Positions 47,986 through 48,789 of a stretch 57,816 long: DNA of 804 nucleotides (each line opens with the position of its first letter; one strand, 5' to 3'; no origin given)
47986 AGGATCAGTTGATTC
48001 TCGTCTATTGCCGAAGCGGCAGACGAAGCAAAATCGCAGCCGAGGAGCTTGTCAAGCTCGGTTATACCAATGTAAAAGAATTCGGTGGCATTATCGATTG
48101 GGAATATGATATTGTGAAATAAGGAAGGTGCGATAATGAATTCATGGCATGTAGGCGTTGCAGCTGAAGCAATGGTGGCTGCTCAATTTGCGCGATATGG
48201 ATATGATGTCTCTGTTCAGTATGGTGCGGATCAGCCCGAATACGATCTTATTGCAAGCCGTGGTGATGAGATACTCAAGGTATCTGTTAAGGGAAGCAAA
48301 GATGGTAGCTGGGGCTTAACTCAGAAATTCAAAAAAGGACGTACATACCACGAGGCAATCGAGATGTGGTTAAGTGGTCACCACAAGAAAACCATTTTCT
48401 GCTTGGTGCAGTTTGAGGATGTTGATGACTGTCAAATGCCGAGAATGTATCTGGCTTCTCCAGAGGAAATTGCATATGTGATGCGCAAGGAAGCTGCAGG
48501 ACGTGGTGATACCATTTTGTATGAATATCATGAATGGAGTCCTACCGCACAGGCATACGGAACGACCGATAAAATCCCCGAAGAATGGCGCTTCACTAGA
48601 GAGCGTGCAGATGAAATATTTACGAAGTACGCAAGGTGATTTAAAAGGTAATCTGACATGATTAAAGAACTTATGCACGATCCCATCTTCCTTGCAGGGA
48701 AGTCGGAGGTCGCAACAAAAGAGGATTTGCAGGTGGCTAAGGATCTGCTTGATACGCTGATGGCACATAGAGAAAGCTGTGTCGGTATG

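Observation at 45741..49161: AT-rich seven-gene cassette (XRE, GIY-YIG/DUF4357, Nudix, TipAS, rhodanese, PD-(D/E)xK-like, divergent Def) that matches no named system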

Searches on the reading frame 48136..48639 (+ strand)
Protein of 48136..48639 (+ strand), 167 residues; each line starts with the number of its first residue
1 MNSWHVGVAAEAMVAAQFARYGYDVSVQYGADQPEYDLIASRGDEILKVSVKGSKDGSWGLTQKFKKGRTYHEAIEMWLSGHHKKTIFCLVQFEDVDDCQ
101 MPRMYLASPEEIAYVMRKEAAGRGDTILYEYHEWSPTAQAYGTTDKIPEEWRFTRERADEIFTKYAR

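Call 4: search_protein_families(library=pfam, proteins=[window:48136-48639:+], max_evalue=0.01)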
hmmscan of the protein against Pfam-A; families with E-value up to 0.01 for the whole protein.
window:48136-48639:+ (167 aa): 1 family
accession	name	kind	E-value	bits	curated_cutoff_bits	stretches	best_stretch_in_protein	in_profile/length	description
PF11645.14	PDDEXK_5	-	6.4e-06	26.7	26.1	1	1-83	1-82/138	PD-(D/E)XK endonuclease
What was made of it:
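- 48136..48639 (+): g6, a 167-aa PD-(D/E)xK-fold protein with a SxK variant motif. It is cargo between rhodanese and Def and belongs to a family usually embedded in type I R-M operons. Pfam PDDEXK_5, borderline (call 4).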

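Call 5: search_protein_families(library=padloc, proteins=[window:48136-48639:+], max_evalue=0.1)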
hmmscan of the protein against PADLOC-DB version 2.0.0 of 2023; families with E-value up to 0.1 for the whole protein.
window:48136-48639:+ (167 aa): 0 families

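Call 6: search_protein_families(library=ncbifam, proteins=[window:48136-48639:+], max_evalue=0.01)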
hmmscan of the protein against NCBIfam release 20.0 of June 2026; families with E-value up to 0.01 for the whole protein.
window:48136-48639:+ (167 aa): 5 families
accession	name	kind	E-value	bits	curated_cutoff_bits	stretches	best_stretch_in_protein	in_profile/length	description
NF011269.0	PRK14676.1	equivalog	1.3e-05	25.3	190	1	3-57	6-61/117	hypothetical protein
NF011281.0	PRK14689.1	equivalog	0.00015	21.8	122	1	2-90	6-99/128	hypothetical protein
NF009151.0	PRK12497.1-5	equivalog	0.0012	19.2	124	1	3-56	13-67/126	YraN family protein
NF011271.0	PRK14678.1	equivalog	0.0033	17.4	172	1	6-58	8-61/120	hypothetical protein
NF009154.0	PRK12497.3-3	equivalog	0.0054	16.7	109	1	5-85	11-95/123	YraN family protein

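Call 11: find_encoding_contigs(protein=window:48136-48639:+, flank=10000, max_places=10)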
Protein window:48136-48639:+ (167 aa): 4 contigs read that carry it; 4 places shown.
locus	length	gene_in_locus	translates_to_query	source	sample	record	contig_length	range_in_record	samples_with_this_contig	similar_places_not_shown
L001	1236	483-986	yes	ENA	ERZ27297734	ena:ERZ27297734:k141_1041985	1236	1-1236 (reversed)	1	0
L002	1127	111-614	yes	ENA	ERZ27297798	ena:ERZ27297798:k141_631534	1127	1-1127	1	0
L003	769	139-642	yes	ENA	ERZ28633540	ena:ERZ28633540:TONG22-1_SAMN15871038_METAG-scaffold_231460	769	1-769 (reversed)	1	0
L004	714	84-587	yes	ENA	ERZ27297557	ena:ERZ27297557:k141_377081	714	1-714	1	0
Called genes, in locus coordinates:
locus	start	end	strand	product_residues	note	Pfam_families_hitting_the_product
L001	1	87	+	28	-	?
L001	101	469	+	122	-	PF00581:Rhodanese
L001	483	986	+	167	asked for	PF11645:PDDEXK_5 (weak)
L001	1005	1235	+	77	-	?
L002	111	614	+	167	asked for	PF11645:PDDEXK_5 (weak)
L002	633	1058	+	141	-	PF01327:Pep_deformylase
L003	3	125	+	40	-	?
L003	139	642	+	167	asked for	PF11645:PDDEXK_5 (weak)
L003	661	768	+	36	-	?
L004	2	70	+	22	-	?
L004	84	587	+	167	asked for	PF11645:PDDEXK_5 (weak)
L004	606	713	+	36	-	?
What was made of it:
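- Tried and rejected: The g6 look-up gave only contigs of 1.2 kb or less (call 11).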

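Call 13: find_homologous_proteins(query=window:48136-48639:+, max_evalue=0.001)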
Query window:48136-48639:+ (167 aa): 1897 proteins with E <= 0.001 among 1932 candidates; the best 120 are listed.
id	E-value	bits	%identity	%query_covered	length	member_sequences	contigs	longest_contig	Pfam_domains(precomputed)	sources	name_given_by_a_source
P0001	2.1e-108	377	99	100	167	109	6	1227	PF11645.15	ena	-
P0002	5.7e-95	334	86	100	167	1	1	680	PF11645.15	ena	-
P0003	2.2e-92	325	84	100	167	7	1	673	PF11645.15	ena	-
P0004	3.1e-90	318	83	100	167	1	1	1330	PF11645.15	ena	-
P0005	2.1e-89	316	80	100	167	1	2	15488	-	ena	-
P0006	4.2e-89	315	83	100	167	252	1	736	PF11645.15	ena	-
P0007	7.7e-89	314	80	100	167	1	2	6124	-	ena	-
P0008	8.6e-89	314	81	100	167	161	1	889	PF11645.15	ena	-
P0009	1.0e-88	313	83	98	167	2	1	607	PF11645.15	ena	-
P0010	1.2e-88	313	80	100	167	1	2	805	-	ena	-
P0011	1.7e-88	313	80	100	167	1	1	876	-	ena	-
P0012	2.7e-88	312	80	100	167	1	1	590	-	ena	-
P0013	3.0e-88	312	80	100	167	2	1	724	-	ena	-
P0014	3.2e-88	312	81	100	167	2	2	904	PF11645.15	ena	-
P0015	3.4e-88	312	80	100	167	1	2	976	-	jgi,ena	-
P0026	2.1e-87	309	79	100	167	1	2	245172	-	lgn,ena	-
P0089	6.2e-78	278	72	99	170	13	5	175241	-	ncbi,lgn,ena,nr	ncbi:MAG: hypothetical protein J6J43_08395 [Oscillospiraceae bacterium]|nr:hypothetical protein [Osc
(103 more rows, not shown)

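Call 14: find_encoding_contigs(protein=P0026, flank=10000, max_places=3)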
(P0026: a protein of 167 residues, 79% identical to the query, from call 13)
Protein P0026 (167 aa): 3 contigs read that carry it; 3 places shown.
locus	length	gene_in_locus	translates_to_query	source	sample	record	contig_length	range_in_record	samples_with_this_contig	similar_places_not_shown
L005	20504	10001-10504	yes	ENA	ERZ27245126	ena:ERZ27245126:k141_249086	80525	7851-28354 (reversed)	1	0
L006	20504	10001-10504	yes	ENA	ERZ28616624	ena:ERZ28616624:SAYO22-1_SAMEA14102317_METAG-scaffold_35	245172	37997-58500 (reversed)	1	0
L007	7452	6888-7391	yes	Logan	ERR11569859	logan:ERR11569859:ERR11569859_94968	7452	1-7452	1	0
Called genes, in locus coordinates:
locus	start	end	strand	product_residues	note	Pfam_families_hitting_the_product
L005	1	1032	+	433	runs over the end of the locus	PF00145:DNA_methylase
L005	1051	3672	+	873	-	PF24957:DrmE_C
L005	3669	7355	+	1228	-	PF00271:Helicase_C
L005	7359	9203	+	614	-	PF09369:MZB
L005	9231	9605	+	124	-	PF07739:TipAS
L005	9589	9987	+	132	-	PF00581:Rhodanese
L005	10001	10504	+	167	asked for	-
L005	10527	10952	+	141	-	PF01327:Pep_deformylase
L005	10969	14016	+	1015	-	PF13289:SIR2_2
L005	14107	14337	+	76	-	-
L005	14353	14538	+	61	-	-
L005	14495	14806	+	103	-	PF20648:DUF6809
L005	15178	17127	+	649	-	PF02463:SMC_N, PF13175:AAA_15, PF13476:AAA_23 (weak), PF13304:AAA_21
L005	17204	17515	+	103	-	-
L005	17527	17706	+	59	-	-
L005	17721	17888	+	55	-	-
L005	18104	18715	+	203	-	PF00717:Peptidase_S24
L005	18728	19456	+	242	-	PF01872:RibD_C (weak)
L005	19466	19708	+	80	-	-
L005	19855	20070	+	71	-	PF05930:Phage_AlpA (weak), PF12728:HTH_17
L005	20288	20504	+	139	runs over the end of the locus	-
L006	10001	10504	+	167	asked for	-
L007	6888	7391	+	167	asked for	-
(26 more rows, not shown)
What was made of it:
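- DISARM-like genes DrmE, helicase, MZB and a methylase (call 14). In L005 a Peptidase_S24 repressor-like gene and an AlpA-like gene lie nearby (call 14).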

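Call 15: find_encoding_contigs(protein=P0089, flank=10000, max_places=3)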
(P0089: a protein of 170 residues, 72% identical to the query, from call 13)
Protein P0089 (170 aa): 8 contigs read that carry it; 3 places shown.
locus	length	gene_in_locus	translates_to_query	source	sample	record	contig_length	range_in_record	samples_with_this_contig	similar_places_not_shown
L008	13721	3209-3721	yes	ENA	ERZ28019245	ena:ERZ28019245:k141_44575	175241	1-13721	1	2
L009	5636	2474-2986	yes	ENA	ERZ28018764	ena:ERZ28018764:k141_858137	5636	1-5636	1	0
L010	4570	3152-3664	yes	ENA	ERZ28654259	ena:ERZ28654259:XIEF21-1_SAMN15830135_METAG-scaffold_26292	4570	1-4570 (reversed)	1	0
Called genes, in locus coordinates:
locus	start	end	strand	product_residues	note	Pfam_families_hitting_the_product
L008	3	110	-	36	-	?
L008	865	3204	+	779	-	PF13588:HSDR_N_2, PF04313:HSDR_N (weak), PF00270:DEAD, PF04851:ResIII, PF13872:AAA_34 (weak), PF18766:SWI2_SNF2, PF08463:EcoEI_R_C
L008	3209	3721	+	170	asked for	-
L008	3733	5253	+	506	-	PF12161:HsdM_N, PF02384:N6_Mtase, PF07669:Eco57I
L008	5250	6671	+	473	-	PF01420:Methylase_S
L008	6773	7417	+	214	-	PF00300:His_Phos_1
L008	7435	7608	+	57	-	-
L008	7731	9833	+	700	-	PF02065:Melibiase, PF01055:Glyco_hydro_31_2nd (weak)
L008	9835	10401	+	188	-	-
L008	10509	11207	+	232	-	PF00072:Response_reg, PF00486:Trans_reg_C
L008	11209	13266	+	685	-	PF00512:HisKA, PF02518:HATPase_c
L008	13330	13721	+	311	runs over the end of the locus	PF07514:TraI_2 (weak), PF01966:HD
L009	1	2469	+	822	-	?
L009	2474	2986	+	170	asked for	-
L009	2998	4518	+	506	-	PF12161:HsdM_N, PF02384:N6_Mtase, PF07669:Eco57I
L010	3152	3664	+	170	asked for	-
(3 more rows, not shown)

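Call 16: find_encoding_contigs(protein=P0005, flank=10000, max_places=3)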
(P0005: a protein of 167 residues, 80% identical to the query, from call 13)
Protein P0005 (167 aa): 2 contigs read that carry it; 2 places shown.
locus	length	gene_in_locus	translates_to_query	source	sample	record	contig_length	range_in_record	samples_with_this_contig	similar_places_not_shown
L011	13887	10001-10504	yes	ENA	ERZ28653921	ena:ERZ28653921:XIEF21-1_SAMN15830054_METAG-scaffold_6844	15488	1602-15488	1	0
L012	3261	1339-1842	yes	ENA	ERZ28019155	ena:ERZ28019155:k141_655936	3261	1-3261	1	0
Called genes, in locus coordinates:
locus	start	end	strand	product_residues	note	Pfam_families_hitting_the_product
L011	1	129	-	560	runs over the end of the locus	PF00128:Alpha-amylase, PF14701:hDGE_amylase, PF16657:Malt_amylase_C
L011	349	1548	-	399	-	PF00070:Pyr_redox (faint), PF00890:FAD_binding_2 (weak), PF01266:DAO (weak), PF07992:Pyr_redox_2 (faint), PF12831:FAD_oxidored, PF13450:NAD_binding_8 (faint), PF12831:FAD_oxidored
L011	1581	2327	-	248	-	PF00520:Ion_trans, PF07885:Ion_trans_2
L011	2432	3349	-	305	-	-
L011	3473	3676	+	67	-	PF12844:HTH_19, PF13560:HTH_31, PF01381:HTH_3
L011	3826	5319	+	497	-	PF14903:WG_beta_rep (faint)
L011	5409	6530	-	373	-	PF02615:Ldh_2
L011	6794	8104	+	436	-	PF03553:Na_H_antiporter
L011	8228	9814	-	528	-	PF00654:Voltage_CLC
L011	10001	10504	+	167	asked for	-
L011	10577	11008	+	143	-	-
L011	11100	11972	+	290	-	-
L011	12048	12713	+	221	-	-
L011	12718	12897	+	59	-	PF07739:TipAS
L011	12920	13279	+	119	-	PF00581:Rhodanese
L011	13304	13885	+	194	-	?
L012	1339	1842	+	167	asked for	-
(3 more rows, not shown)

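Call 19: find_related_loci(query=A1, collection=genome_contigs, flank=10000)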
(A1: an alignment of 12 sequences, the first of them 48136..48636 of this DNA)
Query A1 (167 aa) in genome_contigs; peptide patterns used: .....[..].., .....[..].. (x = any residue, [..] = any of these).
338 stretches matched a pattern; 284 encode a relative of the query (tblastn E <= 1e-3); the best 80 are kept; 80 distinct loci.
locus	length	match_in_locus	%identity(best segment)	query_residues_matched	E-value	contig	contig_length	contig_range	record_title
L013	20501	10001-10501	80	1-167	9e-92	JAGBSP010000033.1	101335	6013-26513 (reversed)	MAG: Clostridia bacterium isolate RGIG9409 Yak_Cecum-1__c437456, whole genome shotgun sequence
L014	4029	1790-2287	74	1-166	6e-83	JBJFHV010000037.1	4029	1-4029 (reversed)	MAG: Acutalibacteraceae bacterium isolate PUUB61_bin.027 NODE_11905_length_4029_cov_3.838702, whole genome shotgun seque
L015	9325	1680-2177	73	1-166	1e-82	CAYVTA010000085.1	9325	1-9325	MAG TPA_asm: uncultured Eubacteriales bacterium isolate SRP315200_co2_253 genome assembly, contig: NODE_11048_length_932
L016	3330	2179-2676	73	1-166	7e-83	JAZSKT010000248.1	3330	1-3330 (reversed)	MAG: Candidatus Fimenecus sp. isolate T1900044559_TS20190025.MAGScoT_cleanbin_000045 SGB_354_k141_2312003, whole genome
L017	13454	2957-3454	72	1-166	2e-82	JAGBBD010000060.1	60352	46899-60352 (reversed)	MAG: Oscillospiraceae bacterium isolate RGIG8958 Water_deer_Rectum-1__c367201, whole genome shotgun sequence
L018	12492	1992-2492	76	1-167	8e-82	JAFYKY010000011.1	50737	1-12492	MAG: Clostridia bacterium isolate RGIG7185 Water_buffalos_Cecum-1__c450604, whole genome shotgun sequence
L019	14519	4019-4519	71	1-167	1e-81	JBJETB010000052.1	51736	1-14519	MAG: Anaerovoracaceae bacterium isolate PUNG01_bin.003 NODE_336_length_51736_cov_14.298504, whole genome shotgun sequenc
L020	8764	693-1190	75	1-166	2e-80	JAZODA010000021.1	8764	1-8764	MAG: Acutalibacteraceae bacterium isolate T1900044754_TS20190420.MAGScoT_cleanbin_000003 SGB_2256_k141_1290001, whole ge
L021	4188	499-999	70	1-167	2e-79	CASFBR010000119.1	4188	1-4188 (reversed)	uncultured Eubacteriales bacterium isolate CO.O101.metabat-bins.251 genome assembly, contig: CO.O101.metabat-bins.251.fa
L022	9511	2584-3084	69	1-167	1e-78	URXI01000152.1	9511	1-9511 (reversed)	uncultured Eubacterium sp. isolate UMGS1437 genome assembly, contig: NODE_1192_length_9511_cov_2.493972, whole genome sh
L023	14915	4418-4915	75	1-166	2e-78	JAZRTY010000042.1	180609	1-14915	MAG: Eubacteriales bacterium isolate T1900045338_YK20190027.MAGScoT_cleanbin_000008 SGB_6636_k141_1864279, whole genome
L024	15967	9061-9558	75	1-166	6e-78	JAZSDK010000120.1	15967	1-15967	MAG: Faecalimonas sp. isolate T1900044598_TS20190064.MAGScoT_cleanbin_000023 SGB_676_k141_2005087, whole genome shotgun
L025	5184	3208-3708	74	1-167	2e-75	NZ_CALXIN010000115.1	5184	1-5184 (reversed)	MAG: uncultured Negativibacillus sp. isolate BRZ_EP__bin23 BRZ_EP__NODE_22128_length_5184_cov_4.932250, whole genome sho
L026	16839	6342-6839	72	1-166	9e-74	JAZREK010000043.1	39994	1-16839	MAG: Clostridia bacterium isolate T1900045500_YK20190194.MAGScoT_cleanbin_000035 SGB_7489_k141_1319826, whole genome sho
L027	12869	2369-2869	69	1-167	2e-73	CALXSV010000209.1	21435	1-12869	MAG: uncultured Clostridia bacterium isolate E12__bin57 genome assembly, contig: E12__k127_2632296, whole genome shotgun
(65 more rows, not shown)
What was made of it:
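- It spans several phyla at 57-80% identity (call 19).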

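Call 25: search_protein_families(library=pfam, alignment_id=A2, max_evalue=0.0001)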
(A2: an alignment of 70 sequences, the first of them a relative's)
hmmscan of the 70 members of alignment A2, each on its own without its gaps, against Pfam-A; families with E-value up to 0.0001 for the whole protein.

A. member 1, L011:9839-10051:- (71 aa): 0 families

B. families by the number of members that match (of 70 scanned): 47 families (the first 25 are shown)
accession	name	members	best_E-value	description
PF18766.7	SWI2_SNF2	27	1.5e-52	SWI2/SNF2 ATPase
PF04851.21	ResIII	27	8.7e-46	Type III restriction enzyme, res subunit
PF08463.15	EcoEI_R_C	27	1.9e-35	EcoEI R protein C-terminal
PF00270.35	DEAD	27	6e-17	DEAD/DEAH box helicase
PF04313.20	HSDR_N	23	6.2e-46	Type I restriction enzyme R protein N terminus (HSDR_N)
PF13588.12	HSDR_N_2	23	1.6e-08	Type I restriction enzyme R protein N terminus (HSDR_N)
PF13872.12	AAA_34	10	1.1e-06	P-loop containing NTP hydrolase pore-1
PF00239.26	Resolvase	2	1.1e-32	Resolvase, N terminal domain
PF13245.12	AAA_19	2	1.4e-05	AAA domain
PF11867.13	T1RH-like_C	1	3.6e-84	Type I restriction enzyme HindI endonuclease subunit-like, C-terminal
PF12008.13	EcoR124_C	1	1.1e-64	Type I restriction and modification enzyme - subunit R C terminal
PF14903.11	WG_beta_rep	1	7.2e-63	WG containing repeat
PF04011.17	LemA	1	3.5e-61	LemA family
PF22679.2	T1R_D3-like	1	1.7e-59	Type I restriction enzyme subunit R domain 3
PF02826.25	2-Hacid_dh_C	1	4.1e-54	D-isomer specific 2-hydroxyacid dehydrogenase, NAD binding domain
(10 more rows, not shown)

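Call 26: search_protein_families(library=pfam, alignment_id=A3, max_evalue=0.0001)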
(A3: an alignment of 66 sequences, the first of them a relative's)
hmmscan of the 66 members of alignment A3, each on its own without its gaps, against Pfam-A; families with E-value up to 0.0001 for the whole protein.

A. member 1, L011:10577-11005:+ (143 aa): 0 families

B. families by the number of members that match (of 66 scanned): 64 families (the first 25 are shown)
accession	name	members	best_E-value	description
PF02384.22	N6_Mtase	20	1.6e-115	N-6 DNA Methylase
PF12161.14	HsdM_N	20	3.9e-19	HsdM N-terminal domain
PF07669.17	Eco57I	17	1.9e-11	Eco57I restriction-modification methylase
PF05175.20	MTS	16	2.6e-08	Methyltransferase small domain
PF00702.32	Hydrolase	3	6.6e-19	haloacid dehalogenase-like hydrolase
PF00005.33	ABC_tran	2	5.1e-59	ABC transporter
PF13419.12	HAD_2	2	2.6e-15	Haloacid dehalogenase-like hydrolase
PF13304.12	AAA_21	2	3.7e-15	AAA domain, putative AbiEii toxin, Type IV TA system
PF07155.17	ECF-ribofla_trS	2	1.6e-09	ECF-type riboflavin transporter, S component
PF12822.12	ECF_trnsprt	2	4.9e-09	ECF transporter, substrate-specific component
PF02463.25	SMC_N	2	5.7e-08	RecF/RecN/SMC N terminal domain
PF13555.12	AAA_29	2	7.8e-08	P-loop containing region of AAA domain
PF13476.12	AAA_23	2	1e-07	AAA domain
PF13401.12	AAA_22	2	4.6e-07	AAA domain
PF03193.22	RsgA_GTPase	2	9.3e-06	RsgA GTPase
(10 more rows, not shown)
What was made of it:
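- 48136..48639 (+): The upstream neighbour is HsdR in 27 of 70 species and the downstream neighbour is HsdM in 20 of 66 (calls 25, 26).
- The g6 family lies between hsdR and hsdM: 27 of 70 upstream and 20 of 66 downstream neighbours (calls 25, 26).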

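Call 57: search_protein_families(library=pfam, proteins=[L013:10531-11412:+, L013:11429-12253:+, L013:2387-5860:+, L013:5847-7649:+], max_evalue=0.001)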
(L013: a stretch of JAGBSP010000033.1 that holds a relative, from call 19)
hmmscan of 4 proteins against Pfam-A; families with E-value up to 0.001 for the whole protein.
L013:10531-11412:+ (294 aa): 1 family
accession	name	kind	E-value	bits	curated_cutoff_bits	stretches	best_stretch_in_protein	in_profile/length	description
PF14022.11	DUF4238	-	5.5e-30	105.2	27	1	7-292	1-280/281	Protein of unknown function (DUF4238)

L013:11429-12253:+ (275 aa): 0 families

L013:2387-5860:+ (1158 aa): 1 family
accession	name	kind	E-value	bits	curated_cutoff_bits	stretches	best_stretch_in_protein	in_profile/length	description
PF04851.21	ResIII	-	0.00048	20.5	22.5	0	18-55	26-61/164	Type III restriction enzyme, res subunit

L013:5847-7649:+ (601 aa): 0 families

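Call 60: search_solved_structures(query=A1, max_evalue=1, show_alignments=2)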
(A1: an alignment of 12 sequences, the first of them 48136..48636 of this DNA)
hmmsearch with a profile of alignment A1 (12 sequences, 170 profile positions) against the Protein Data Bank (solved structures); distinct sequences matched with E-value up to 1: 4.
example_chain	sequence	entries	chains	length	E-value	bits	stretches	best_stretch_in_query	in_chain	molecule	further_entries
3fov_A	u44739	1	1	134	0.0086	19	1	3-89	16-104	UPF0102 protein RPA0323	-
5a0o_B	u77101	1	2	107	0.024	17.5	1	81-148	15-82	ADHIRON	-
12dl_AC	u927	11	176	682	0.27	14.1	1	76-135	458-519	Inactive protein-arginine deiminase type-6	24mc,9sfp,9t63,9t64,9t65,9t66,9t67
3ct8_A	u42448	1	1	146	0.46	13.4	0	61-135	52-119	Putative glyoxalase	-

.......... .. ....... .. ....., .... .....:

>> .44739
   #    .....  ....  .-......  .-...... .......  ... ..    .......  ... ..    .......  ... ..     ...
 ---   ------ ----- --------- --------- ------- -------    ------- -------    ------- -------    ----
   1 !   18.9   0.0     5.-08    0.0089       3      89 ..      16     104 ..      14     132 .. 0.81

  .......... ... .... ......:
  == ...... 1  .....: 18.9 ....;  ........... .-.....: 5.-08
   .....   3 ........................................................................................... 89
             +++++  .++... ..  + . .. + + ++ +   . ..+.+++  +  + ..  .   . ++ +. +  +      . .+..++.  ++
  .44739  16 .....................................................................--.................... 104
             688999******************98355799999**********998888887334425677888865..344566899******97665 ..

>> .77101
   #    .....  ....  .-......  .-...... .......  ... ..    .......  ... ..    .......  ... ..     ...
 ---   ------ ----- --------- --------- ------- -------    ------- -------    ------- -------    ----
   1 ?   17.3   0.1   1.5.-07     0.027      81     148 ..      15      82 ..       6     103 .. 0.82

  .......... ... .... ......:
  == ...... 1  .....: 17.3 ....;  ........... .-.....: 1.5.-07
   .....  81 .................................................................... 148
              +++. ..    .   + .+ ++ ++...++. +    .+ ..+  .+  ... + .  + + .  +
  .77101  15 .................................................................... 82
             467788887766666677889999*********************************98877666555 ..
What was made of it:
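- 48136..48639 (+): PDB profile hit to YraN/UPF0102 (3fov), E=0.009, aligning D37 and S50-V-K52 with D and E-V-K (call 60).
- On PD-(D/E)xK nuclease (g6): A profile hit to YraN 3fov has E=0.009 (call 60).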
